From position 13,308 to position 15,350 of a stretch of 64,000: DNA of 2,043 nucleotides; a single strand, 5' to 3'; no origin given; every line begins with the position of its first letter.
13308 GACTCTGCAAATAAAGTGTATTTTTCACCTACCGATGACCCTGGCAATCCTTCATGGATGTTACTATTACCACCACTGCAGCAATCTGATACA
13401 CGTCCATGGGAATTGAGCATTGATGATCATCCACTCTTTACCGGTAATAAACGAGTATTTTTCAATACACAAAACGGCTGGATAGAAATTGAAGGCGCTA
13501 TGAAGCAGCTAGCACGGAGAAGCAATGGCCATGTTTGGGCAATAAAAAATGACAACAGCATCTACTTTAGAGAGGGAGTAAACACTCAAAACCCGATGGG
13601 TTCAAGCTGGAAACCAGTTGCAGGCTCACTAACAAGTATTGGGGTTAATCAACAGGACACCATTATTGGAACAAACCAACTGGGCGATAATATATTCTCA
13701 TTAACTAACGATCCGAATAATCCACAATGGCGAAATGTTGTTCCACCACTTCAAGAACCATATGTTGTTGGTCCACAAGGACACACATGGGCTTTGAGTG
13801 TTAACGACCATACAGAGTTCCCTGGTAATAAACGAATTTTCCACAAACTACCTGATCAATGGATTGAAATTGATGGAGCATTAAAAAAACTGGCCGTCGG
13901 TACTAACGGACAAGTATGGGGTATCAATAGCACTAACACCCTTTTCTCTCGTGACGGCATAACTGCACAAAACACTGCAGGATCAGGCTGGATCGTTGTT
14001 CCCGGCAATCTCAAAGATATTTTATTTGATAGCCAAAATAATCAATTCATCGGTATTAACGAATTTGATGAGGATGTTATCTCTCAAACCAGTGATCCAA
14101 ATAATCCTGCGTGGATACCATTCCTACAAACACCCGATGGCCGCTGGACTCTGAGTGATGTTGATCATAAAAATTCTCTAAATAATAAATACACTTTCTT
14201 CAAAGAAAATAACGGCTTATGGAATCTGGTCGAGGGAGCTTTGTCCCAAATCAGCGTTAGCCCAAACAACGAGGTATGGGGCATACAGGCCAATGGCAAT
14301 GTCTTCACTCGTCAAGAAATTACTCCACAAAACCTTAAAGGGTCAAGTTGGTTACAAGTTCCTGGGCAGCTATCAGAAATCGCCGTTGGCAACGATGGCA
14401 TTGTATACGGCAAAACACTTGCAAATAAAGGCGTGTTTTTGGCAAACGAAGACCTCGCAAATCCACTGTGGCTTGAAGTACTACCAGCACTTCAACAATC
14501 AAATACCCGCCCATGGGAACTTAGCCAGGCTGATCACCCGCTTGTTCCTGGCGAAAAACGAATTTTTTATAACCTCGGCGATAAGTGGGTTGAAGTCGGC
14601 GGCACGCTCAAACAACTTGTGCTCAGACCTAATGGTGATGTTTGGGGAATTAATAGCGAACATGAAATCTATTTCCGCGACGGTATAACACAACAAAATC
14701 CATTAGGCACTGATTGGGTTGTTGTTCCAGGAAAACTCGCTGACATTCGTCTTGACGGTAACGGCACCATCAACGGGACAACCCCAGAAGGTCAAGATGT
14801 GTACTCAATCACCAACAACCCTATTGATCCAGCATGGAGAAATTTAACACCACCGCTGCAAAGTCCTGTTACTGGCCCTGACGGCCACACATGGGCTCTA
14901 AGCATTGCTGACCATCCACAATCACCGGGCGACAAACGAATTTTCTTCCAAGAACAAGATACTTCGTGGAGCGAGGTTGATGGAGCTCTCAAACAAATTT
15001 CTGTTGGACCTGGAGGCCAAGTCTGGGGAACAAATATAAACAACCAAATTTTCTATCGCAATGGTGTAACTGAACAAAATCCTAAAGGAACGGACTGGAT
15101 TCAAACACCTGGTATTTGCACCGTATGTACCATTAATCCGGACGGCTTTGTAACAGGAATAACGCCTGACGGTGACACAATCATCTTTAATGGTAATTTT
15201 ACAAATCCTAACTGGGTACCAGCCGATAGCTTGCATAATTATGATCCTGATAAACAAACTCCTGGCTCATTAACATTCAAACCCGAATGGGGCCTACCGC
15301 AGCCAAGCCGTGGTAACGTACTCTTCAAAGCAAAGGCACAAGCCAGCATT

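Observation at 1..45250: Twelve exported proteins share a 'lectin-like head, coiled-coil stalk, polycationic tail' layout: candidate undescribed surface or host-attachment system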

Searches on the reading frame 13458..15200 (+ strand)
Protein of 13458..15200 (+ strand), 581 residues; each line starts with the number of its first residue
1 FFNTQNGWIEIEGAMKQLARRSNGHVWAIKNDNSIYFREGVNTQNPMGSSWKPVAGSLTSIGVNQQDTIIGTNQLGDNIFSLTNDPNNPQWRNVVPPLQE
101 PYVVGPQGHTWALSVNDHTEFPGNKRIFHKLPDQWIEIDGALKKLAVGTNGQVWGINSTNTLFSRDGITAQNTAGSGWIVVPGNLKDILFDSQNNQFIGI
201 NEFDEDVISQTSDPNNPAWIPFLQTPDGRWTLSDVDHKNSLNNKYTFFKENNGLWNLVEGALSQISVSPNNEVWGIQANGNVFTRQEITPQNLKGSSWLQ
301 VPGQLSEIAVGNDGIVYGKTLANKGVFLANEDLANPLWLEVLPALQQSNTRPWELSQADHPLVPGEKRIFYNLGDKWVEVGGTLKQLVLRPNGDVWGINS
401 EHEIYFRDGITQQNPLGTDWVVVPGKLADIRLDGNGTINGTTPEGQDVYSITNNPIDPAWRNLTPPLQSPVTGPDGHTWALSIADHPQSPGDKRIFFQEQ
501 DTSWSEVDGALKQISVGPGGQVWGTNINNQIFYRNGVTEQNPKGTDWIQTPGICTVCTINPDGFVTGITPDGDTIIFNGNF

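Call 77: search_solved_structures(query=window:13458-15200:+, max_evalue=0.01)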
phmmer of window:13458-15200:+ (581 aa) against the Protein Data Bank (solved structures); distinct sequences matched with E-value up to 0.01: 2.
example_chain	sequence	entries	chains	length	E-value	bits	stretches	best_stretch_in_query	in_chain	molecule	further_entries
5fsb_A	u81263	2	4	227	1.4e-19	73.3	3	239-323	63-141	TECTONIN 2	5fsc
4ruq_A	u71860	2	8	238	1.9e-13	53.1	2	377-422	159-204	Fish-egg lectin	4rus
